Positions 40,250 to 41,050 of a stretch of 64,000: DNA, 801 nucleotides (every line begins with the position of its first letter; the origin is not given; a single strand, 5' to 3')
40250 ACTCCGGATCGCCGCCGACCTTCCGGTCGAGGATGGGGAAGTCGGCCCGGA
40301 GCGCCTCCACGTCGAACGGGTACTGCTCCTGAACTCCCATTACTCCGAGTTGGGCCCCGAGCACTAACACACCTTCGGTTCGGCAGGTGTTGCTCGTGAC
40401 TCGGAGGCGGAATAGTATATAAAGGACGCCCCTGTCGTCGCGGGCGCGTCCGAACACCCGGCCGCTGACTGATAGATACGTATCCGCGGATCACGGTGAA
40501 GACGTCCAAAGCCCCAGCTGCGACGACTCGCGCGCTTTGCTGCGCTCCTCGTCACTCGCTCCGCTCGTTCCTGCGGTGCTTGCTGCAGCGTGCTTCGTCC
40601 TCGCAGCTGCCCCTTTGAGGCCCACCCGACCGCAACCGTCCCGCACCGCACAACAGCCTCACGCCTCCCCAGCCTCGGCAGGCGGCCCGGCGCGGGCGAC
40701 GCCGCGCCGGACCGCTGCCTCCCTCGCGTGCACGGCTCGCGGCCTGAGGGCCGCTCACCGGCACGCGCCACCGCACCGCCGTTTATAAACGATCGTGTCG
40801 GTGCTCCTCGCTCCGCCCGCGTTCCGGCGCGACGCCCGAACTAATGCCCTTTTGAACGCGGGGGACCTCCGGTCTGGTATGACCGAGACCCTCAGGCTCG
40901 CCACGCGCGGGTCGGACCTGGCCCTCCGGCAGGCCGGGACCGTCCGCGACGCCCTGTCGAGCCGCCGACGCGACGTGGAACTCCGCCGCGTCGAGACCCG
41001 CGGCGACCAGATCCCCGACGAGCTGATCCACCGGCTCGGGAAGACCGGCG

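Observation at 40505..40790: GC-rich approximately 260-290 nt repeat present twice in inverted orientation, with a long hairpin maintained by compensatory substitutions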

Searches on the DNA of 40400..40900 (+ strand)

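Call 10: search_dna_similar(query=window:40495-40795:+, collection=plasmids, mode=distant, max_rows=40, max_evalue=0.001)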
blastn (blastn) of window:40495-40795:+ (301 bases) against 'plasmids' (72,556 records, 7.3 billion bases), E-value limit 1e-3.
Records with a match: 6; places in all: 7; records where one place covers at least 80% of the query: 0.
Best place of each record, by identity: 80-90% 1; 60-80% 5.
By first word of the organism name: Halobaculum 3; Halorubrum 1; Natrinema 1; Halorussus 1.
By predicted mobility (MOB-suite, as given by PLSDB): non-mobilizable 6.
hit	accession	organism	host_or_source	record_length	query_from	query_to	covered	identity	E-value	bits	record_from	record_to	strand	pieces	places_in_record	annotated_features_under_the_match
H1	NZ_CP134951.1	Halobaculum sp. XH14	cell culture,sediment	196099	34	180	49%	74.2%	1e-11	78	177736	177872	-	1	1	none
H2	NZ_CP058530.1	Halobaculum halophilum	cell culture,sediment in salt lake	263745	2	143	47%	75.3%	1e-12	82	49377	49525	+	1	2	none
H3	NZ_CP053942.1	Halorubrum salinarum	soil,single cell,solar salt farm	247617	142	280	46%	71.5%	3e-7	64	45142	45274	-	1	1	none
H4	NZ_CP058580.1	Halobaculum salinum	cell culture,saline soil sample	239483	14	140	42%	76.9%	4e-11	75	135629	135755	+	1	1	none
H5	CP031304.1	Natrinema thermotolerans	Cell culture,Korean salt-fermented food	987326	14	134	40%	74.8%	5e-10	73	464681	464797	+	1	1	none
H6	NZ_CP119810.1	Halorussus caseinilyticus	cell culture,coastal saline-alkali land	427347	135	182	16%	85.7%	1e-4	55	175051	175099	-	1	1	none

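Call 11: search_dna_similar(query=window:40495-40795:+, collection=phages, mode=distant, max_rows=20, max_evalue=0.001)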
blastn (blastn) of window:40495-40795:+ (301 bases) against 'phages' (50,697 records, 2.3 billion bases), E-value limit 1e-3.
No match.

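Call 12: get_annotated_region(hit=H1, flank=1500)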
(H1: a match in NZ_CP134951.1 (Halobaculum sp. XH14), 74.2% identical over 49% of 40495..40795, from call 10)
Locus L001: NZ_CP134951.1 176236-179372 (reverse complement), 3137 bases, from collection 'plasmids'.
description: Halobaculum sp. XH14 plasmid unnamed2, complete sequence
organism: Halobaculum sp. XH14 (NCBI taxid 3075121)
taxonomy: Archaea; Euryarchaeota; Halobacteria; Halobacteriales; Haloferacaceae; Halobaculum; Halobaculum sp. XH14
host: -; source: cell culture,sediment; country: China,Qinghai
typing (MOB-suite, as given by PLSDB): non-mobilizable
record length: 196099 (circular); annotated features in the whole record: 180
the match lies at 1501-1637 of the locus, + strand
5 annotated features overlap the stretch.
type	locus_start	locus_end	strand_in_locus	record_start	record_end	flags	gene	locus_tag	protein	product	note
CDS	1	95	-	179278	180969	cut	-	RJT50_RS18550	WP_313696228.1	AMP-binding protein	-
CDS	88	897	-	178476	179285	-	-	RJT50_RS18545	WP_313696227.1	alpha/beta hydrolase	-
CDS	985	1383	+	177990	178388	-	-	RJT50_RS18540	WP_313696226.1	MaoC family dehydratase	-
CDS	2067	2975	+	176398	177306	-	-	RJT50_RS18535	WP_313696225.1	GRP family sugar transporter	GO:0034219 - carbohydrate transmembrane transport [Evidence IEA]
CDS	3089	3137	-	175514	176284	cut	-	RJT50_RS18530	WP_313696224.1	ABC transporter permease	-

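Call 13: get_annotated_region(hit=H2, flank=1500)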
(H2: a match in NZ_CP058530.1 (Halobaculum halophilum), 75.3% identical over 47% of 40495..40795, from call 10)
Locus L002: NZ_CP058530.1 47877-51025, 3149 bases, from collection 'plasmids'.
description: Halobaculum halophilum strain Gai3-2 plasmid unnamed1, complete sequence
organism: Halobaculum halophilum (NCBI taxid 2743090)
taxonomy: Archaea; Euryarchaeota; Halobacteria; Halobacteriales; Haloferacaceae; Halobaculum; Halobaculum halophilum
host: -; source: cell culture,sediment in salt lake; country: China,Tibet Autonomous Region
typing (MOB-suite, as given by PLSDB): non-mobilizable
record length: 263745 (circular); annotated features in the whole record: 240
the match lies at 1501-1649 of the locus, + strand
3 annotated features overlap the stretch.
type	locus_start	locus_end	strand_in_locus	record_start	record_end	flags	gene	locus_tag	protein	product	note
CDS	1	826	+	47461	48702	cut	-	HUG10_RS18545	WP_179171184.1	amino acid ABC transporter substrate-binding protein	-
CDS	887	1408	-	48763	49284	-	-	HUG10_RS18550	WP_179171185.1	winged helix-turn-helix domain-containing protein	-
CDS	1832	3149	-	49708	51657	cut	-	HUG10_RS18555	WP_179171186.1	3-hydroxyacyl-CoA dehydrogenase NAD-binding domain-containing protein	GO:0006631 - fatty acid metabolic process [Evidence IEA]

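Call 14: get_annotated_region(hit=H4, flank=1500)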
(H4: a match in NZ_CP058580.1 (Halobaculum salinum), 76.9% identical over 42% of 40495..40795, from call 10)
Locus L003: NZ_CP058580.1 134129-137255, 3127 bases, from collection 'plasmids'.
description: Halobaculum salinum strain NJ-3-1 plasmid unnamed1, complete sequence
organism: Halobaculum salinum (NCBI taxid 2743089)
taxonomy: Archaea; Euryarchaeota; Halobacteria; Halobacteriales; Haloferacaceae; Halobaculum; Halobaculum salinum
host: -; source: cell culture,saline soil sample; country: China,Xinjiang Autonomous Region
typing (MOB-suite, as given by PLSDB): non-mobilizable
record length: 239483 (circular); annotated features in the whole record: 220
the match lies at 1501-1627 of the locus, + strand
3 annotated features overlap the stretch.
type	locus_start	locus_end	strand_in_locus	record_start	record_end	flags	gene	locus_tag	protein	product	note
CDS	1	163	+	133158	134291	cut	-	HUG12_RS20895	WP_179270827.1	nicotinate-nucleotide--dimethylbenzimidazole phosphoribosyltransferase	-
CDS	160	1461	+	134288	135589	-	-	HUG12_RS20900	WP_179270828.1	cobyrinic acid a,c-diamide synthase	-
CDS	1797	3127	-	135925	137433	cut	-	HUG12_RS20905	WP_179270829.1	hypothetical protein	-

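Call 15: get_annotated_region(hit=H5, flank=1500)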
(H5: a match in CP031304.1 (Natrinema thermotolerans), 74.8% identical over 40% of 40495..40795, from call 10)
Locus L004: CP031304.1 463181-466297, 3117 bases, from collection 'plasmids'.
description: Natrinema thermotolerans strain A29 plasmid unnamed6, complete sequence
organism: Natrinema thermotolerans (NCBI taxid 121872)
taxonomy: Archaea; Euryarchaeota; Halobacteria; Halobacteriales; Natrialbaceae; Natrinema; Natrinema thermotolerans
host: -; source: Cell culture,Korean salt-fermented food; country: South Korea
typing (MOB-suite, as given by PLSDB): non-mobilizable
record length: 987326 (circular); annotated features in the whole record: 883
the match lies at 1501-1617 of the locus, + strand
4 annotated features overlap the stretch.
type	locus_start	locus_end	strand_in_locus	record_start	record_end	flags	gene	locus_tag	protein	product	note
CDS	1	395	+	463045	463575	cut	-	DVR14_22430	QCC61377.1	hypothetical protein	-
CDS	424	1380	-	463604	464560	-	-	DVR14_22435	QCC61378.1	SDR family oxidoreductase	-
CDS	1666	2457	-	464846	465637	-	-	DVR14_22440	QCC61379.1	endonuclease V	-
CDS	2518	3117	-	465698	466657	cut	-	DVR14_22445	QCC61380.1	rhomboid family intramembrane serine protease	-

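Call 16: get_annotated_region(hit=H3, flank=1500)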
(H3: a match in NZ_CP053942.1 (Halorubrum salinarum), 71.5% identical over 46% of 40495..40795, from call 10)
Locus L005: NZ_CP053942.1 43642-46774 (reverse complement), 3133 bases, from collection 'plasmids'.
description: Halorubrum salinarum strain RHB-C plasmid pHAR01, complete sequence
organism: Halorubrum salinarum (NCBI taxid 2739057)
taxonomy: Archaea; Euryarchaeota; Halobacteria; Halobacteriales; Haloferacaceae; Halorubrum; Halorubrum salinarum
host: -; source: soil,single cell,solar salt farm; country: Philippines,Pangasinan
typing (MOB-suite, as given by PLSDB): non-mobilizable
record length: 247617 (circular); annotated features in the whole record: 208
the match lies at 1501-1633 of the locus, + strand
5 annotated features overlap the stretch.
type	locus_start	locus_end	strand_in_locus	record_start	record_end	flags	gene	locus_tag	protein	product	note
CDS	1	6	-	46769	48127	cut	-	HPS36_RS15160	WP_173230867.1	hypothetical protein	-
CDS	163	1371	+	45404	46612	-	-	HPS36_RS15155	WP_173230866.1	YeeE/YedE family protein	-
CDS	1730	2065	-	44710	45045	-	-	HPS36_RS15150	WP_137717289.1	rhodanese-like domain-containing protein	-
CDS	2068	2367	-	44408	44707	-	-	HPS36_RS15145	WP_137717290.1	sulfurtransferase TusA family protein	-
CDS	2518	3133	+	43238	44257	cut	-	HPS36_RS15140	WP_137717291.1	pyridoxal-phosphate dependent enzyme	-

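Call 35: search_rna_families(source=window, start=40400, end=40900, threshold=evalue, max_evalue=10)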
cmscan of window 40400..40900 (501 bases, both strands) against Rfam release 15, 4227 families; matches with E-value up to 10: 2.
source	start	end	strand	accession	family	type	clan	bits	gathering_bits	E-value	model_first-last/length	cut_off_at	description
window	40460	40584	-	RF00002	5_8S_rRNA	Gene; rRNA;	CL00112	9.7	42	4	1-154/154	no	5.8S ribosomal RNA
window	40684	40713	+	RF01683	P6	Gene; sRNA;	-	9.1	50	5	481-510/510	no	Pseudomonas sRNA P6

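Call 71: build_rna_model(alignment_id=A2, structure=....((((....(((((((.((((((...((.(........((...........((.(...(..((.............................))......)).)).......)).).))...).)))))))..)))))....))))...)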
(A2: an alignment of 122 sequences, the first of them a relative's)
Model R1 built from alignment A2 (122 sequences, 152 columns); structure: as given.
model positions 116; base pairs 28; branch points 0; effective number of sequences 2.95; information 0.59 bits per position. Calibrated on 0.2 Mb of random sequence (short: E-values are rough).
structure used (alignment columns):
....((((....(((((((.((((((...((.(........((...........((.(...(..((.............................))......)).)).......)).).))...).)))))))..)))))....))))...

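Call 72: search_with_rna_model(model_id=R1, source=window, filters=off, max_evalue=10)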
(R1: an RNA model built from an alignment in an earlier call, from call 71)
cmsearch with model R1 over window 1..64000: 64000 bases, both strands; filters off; matches with E-value up to 10: 52.
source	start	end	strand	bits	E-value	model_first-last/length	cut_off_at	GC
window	55585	55704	-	112.3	1e-27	1-116/116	no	0.66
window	40504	40620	+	106.9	2.8e-26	1-116/116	no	0.67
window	58125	58216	+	12.8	0.31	1-116/116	no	0.74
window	43167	43243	+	11.1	0.88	1-116/116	no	0.75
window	45983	46070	+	11.1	0.89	1-116/116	no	0.73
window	42876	42946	-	10.9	1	23-94/116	no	0.7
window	39447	39492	-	10.6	1.2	1-116/116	no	0.7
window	30819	30865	-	10.5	1.3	1-116/116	no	0.81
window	6859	6943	-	10.2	1.6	18-99/116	no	0.66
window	56568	56654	-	10.1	1.7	17-100/116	no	0.71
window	13469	13526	-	9.8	2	26-92/116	no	0.74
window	46187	46270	+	9.7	2.1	18-99/116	no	0.73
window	26508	26597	+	9.6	2.2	1-116/116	no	0.69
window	60178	60255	-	9.5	2.4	18-99/116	no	0.74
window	57203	57276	+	9.5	2.4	1-116/116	no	0.72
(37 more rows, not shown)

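Call 73: search_with_rna_model(model_id=R1, sources=[L001, L002, L003, L004, L005, L006, L007, L008, L009, L010, L011, L012, L013, L014, L015, L016, L017, L018, L019, L020, L021, L022, L023, L024, L025, L026, L027, L028, L029, L030, L031, L032, L033, L034, L035, L036, L037, L038, L039, L040, L041, L042, L043, L044, L045, L046, L047, L048, L049, L050, L051, L052, L053, L054, L055, L056, L057, L058, L059, L060, L061, L062, L063, L064, L065, L066, L067, L068, L069, L070, L071, L072, L073, L074, L075, L076, L077, L078, L079, L080, L081, L082, L083, L084, L085, L086, L087, L088, L089, L090, L091, L092, L093, L094, L095, L096, L097, L098, L099, L100], max_evalue=0.001)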
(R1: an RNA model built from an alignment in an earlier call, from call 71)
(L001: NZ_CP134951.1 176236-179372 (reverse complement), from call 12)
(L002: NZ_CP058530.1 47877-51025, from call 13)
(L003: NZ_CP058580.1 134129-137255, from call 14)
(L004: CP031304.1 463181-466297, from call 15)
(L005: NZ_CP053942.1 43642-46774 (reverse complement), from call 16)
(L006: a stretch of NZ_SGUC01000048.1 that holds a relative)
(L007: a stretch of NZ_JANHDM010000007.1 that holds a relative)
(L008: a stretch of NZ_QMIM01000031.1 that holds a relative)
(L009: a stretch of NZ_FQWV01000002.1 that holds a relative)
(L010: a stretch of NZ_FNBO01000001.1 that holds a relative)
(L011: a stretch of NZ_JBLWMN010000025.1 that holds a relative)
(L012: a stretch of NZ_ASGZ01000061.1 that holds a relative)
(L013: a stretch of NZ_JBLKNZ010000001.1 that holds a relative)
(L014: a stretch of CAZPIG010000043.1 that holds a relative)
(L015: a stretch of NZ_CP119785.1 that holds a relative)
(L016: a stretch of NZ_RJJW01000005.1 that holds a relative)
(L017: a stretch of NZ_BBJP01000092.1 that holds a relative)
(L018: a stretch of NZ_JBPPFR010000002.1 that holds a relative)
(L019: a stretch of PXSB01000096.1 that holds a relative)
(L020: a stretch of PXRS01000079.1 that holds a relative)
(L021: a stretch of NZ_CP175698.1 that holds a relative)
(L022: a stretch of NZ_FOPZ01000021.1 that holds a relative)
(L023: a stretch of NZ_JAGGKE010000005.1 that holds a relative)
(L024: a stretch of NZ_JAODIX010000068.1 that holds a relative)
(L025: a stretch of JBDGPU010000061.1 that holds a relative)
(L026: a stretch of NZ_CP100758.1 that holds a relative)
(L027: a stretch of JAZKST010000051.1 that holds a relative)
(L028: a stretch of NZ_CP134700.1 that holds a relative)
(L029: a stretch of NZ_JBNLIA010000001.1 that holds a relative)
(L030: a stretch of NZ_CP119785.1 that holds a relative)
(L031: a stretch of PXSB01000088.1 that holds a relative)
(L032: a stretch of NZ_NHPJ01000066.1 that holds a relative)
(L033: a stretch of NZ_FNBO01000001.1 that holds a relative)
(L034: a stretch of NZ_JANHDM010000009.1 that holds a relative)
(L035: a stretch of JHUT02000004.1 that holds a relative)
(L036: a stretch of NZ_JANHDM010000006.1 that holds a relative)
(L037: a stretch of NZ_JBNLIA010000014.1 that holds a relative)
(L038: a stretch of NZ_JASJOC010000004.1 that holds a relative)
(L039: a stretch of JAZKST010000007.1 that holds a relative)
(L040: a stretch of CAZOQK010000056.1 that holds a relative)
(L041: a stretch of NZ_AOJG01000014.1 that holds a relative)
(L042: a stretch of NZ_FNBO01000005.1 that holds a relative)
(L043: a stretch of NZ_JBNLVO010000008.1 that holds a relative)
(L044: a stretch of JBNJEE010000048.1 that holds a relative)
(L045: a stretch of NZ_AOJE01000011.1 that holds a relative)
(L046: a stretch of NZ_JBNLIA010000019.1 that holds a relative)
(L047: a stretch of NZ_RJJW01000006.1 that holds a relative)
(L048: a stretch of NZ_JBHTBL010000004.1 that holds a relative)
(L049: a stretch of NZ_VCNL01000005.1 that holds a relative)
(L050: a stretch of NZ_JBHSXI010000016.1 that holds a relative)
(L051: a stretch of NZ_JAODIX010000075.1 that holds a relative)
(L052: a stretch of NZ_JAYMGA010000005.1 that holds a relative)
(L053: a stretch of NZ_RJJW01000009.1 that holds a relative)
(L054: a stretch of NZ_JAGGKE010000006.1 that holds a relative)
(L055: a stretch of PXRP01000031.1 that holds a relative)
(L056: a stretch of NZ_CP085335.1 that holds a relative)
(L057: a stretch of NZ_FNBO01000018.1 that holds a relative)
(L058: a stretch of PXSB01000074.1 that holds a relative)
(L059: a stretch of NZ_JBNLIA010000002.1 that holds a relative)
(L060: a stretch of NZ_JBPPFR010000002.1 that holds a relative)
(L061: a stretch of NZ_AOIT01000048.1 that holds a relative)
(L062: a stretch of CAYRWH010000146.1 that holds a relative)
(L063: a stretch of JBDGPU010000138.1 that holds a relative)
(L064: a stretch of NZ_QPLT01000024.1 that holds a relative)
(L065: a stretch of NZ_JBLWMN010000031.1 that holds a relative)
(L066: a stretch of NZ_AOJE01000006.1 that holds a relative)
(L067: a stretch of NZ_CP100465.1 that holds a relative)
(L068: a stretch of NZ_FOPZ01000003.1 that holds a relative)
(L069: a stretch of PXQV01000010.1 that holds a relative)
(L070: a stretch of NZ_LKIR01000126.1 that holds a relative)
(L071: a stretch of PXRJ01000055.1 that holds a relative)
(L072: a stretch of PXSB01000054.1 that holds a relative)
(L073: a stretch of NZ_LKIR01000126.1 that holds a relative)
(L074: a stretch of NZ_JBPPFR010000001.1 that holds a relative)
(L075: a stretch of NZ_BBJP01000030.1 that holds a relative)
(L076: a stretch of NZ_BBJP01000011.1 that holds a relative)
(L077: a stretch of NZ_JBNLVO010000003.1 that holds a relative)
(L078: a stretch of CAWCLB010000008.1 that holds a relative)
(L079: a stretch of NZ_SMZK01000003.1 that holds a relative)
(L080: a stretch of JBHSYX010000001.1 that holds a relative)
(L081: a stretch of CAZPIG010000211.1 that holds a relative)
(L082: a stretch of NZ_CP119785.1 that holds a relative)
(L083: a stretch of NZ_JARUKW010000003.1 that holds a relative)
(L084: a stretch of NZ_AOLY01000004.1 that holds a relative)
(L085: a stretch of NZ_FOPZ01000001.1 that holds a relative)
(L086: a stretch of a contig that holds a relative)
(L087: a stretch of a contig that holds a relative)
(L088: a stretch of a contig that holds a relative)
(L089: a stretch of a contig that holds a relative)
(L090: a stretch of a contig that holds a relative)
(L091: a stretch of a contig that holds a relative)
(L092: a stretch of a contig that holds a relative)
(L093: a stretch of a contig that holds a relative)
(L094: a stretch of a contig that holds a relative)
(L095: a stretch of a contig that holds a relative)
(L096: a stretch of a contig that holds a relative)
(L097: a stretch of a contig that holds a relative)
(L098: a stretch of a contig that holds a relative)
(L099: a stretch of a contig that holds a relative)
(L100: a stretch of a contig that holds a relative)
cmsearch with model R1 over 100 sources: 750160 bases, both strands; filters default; matches with E-value up to 0.001: 125.
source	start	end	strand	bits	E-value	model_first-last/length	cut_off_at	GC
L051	343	462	-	121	5.7e-29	1-116/116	no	0.68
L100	4740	4858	+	120.1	9.8e-29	1-116/116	no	0.66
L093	6051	6169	-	119.2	1.7e-28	1-116/116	no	0.67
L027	2031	2141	+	117.8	3.9e-28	1-116/116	no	0.69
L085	4319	4438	+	117.8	4e-28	1-116/116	no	0.62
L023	1305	1423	+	117.2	6e-28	1-116/116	no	0.71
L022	4124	4243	+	116.9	6.9e-28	1-116/116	no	0.67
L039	5107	5217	-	116.2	1.1e-27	1-116/116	no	0.69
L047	608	724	+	116.1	1.1e-27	1-116/116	no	0.68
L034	788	904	+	115.3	1.8e-27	1-116/116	no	0.68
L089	4244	4361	+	115.3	1.9e-27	1-116/116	no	0.69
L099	6517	6637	+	115.3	1.9e-27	1-116/116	no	0.66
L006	1013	1123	+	115.1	2.1e-27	1-116/116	no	0.67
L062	220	336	-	114.4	3.2e-27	1-116/116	no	0.65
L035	4409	4529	-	114.3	3.5e-27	1-116/116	no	0.69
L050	2027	2145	-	114.1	3.9e-27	1-116/116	no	0.63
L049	2144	2262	+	113.8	4.6e-27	1-116/116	no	0.68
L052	1940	2050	+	113.8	4.8e-27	1-116/116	no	0.65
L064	6035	6152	-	113.7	5.1e-27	1-116/116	no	0.66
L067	6957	7063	+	113.3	6.3e-27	1-116/116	no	0.71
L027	1878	1991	-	113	7.7e-27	1-116/116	no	0.7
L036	3900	4016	-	113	7.8e-27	1-116/116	no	0.68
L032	3316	3429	-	112.8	8.7e-27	1-116/116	no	0.67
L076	526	646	+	111.1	2.5e-26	1-116/116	no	0.67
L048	5072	5190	+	111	2.6e-26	1-116/116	no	0.71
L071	3240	3359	+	110.4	3.7e-26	1-116/116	no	0.68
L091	4327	4437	-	109.9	5.1e-26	1-116/116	no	0.69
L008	3341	3459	-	109.7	5.9e-26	1-116/116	no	0.67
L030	7041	7143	-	109.5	6.6e-26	1-116/116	no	0.7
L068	5533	5650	+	109.3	7.3e-26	1-116/116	no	0.67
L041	2462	2581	+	108.7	1e-25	1-116/116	no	0.69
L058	6740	6854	+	108.2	1.5e-25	1-116/116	no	0.74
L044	1775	1894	-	107.8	1.8e-25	1-116/116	no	0.62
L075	2010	2128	-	107.8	1.9e-25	1-116/116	no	0.7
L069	6786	6892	-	107.6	2.1e-25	1-116/116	no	0.73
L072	5727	5841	-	107.4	2.5e-25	1-116/116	no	0.7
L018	2647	2749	+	106.2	4.8e-25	1-116/116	no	0.64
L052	5053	5169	-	105.8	6.4e-25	1-116/116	no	0.69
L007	3987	4105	+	105.8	6.4e-25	1-116/116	no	0.69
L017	5569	5686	+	105.6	7.3e-25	1-116/116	no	0.69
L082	2770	2879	+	105.5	7.4e-25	1-116/116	no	0.65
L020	2037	2143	+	105.5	7.5e-25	1-116/116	no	0.7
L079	6217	6337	+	105.3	8.5e-25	1-116/116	no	0.68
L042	270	388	+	105.1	9.5e-25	1-116/116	no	0.7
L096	5337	5456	-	105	1e-24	1-116/116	no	0.67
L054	1767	1884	+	104.8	1.2e-24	1-116/116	no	0.7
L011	6533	6643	+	104.7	1.3e-24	1-116/116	no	0.71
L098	265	379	-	104.4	1.5e-24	5-116/116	5'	0.7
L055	6494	6603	+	104.3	1.6e-24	1-116/116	no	0.74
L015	3807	3919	+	104.1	1.8e-24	1-116/116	no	0.68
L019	5224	5338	+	104.1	1.8e-24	1-116/116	no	0.69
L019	1359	1475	-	104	1.9e-24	1-116/116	no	0.68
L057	2191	2316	+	103.7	2.2e-24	1-116/116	no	0.7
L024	4771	4888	+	103.6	2.4e-24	1-116/116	no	0.7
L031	5654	5768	+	103.1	3.3e-24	1-116/116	no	0.71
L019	6564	6680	+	103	3.5e-24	1-116/116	no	0.67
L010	6677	6786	+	102.9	3.7e-24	1-116/116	no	0.74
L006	3486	3603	+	102.8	4.1e-24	1-116/116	no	0.65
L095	429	541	+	102.7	4.2e-24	1-116/116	no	0.73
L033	6485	6610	+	102.3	5.5e-24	1-116/116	no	0.69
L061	1290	1402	+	102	6.7e-24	1-116/116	no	0.7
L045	6616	6734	+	101.5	9.1e-24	1-116/116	no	0.71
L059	4345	4460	+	101.3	1e-23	1-116/116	no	0.71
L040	2724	2834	-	101.1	1.2e-23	1-116/116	no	0.62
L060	5197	5297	-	100.9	1.3e-23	1-116/116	no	0.69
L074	7150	7250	+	100.8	1.4e-23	1-116/116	no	0.68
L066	2436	2551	-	100.4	1.8e-23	1-116/116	no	0.68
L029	1285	1400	-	100.4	1.8e-23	1-116/116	no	0.72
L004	1497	1609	+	99.1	3.8e-23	1-116/116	no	0.69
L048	3801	3919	-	98.6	5.3e-23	1-116/116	no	0.71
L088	532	652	-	98.2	6.6e-23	1-116/116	no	0.71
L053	4071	4180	+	98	7.4e-23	1-116/116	no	0.68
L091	4186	4289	+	98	7.6e-23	1-116/116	no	0.71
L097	5229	5344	+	97.9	8.2e-23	1-116/116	no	0.7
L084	2903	3019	-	97.9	8.3e-23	1-116/116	no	0.69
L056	397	499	+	97.7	9e-23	1-116/116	no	0.68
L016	6473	6590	+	97.3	1.2e-22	1-116/116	no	0.7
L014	4460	4572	-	97.3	1.2e-22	1-116/116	no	0.76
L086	6396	6513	+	96.8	1.6e-22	1-116/116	no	0.68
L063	1560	1686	+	96.5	1.9e-22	1-116/116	no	0.7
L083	4862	4972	-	96.4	2e-22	1-116/116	no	0.69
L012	490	603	+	95.8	3e-22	1-116/116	no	0.75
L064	6538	6655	+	95.7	3.2e-22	1-116/116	no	0.73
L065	49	163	-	95.5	3.6e-22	1-116/116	no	0.74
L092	5392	5501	+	95.3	3.9e-22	1-116/116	no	0.64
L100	86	201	+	95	4.7e-22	1-116/116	no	0.72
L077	5521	5648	+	94.8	5.5e-22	1-116/116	no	0.7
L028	6391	6502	-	94.2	8e-22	1-116/116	no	0.69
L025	2545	2672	+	93.8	9.7e-22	1-116/116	no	0.67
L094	4486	4612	+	93.6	1.1e-21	1-116/116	no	0.69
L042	7405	7530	+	93.5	1.2e-21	1-116/116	no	0.71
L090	2140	2254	+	93.5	1.2e-21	1-116/116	no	0.73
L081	1876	1998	+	93.5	1.2e-21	1-116/116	no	0.72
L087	7533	7650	-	91.9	3.3e-21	1-116/116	no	0.73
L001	1476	1592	+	91.6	3.7e-21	1-116/116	no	0.75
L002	1512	1632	+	91.3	4.8e-21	1-116/116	no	0.69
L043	2003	2129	-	90.8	6.1e-21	1-116/116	no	0.69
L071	3392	3509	-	90.4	7.8e-21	1-116/116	no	0.69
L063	7570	7701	+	89.9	1.1e-20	1-116/116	no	0.7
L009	7802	7906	+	89.6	1.3e-20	1-116/116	no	0.72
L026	4442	4546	-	87.8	3.9e-20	1-116/116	no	0.66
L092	5265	5367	-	86.8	7.4e-20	1-116/116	no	0.68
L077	1843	1970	-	86.4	9.3e-20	1-116/116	no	0.73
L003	1497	1613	+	84.6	2.8e-19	1-116/116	no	0.74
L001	1832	1949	-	83.3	6.3e-19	1-116/116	no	0.7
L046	3796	3913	+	80.3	3.8e-18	1-116/116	no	0.76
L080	4108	4210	+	80.3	3.8e-18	1-116/116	no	0.73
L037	104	221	-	78.6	1.1e-17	1-116/116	no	0.75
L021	4489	4594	-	78.2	1.4e-17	1-116/116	no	0.69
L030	6848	7003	+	70.8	1.3e-15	1-116/116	no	0.62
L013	2346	2426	+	68.1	7.1e-15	12-105/116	no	0.6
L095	580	688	+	67.8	8.2e-15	1-116/116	no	0.68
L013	2147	2294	+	67.5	1e-14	1-116/116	no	0.69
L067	7105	7256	-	66.4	2e-14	1-116/116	no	0.7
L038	6769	6883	-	65.8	2.9e-14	1-116/116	no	0.72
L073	6520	6640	+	62.1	2.8e-13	1-116/116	no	0.75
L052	2089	2199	-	60.1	9.3e-13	1-116/116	no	0.56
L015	3958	4109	-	58.8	2.1e-12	1-116/116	no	0.68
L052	4859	5017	+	55.9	1.2e-11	1-116/116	no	0.62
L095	580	689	-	48.6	1.1e-09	1-116/116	no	0.68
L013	2335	2437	-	46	5.5e-09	1-116/116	no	0.59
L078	877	999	+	41.8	6.9e-08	1-116/116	no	0.63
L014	4254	4339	+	39.4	3.1e-07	18-99/116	no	0.7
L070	1211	1251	+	34.7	5.6e-06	1-116/116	no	0.63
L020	2184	2212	-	26.4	0.00088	1-116/116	no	0.66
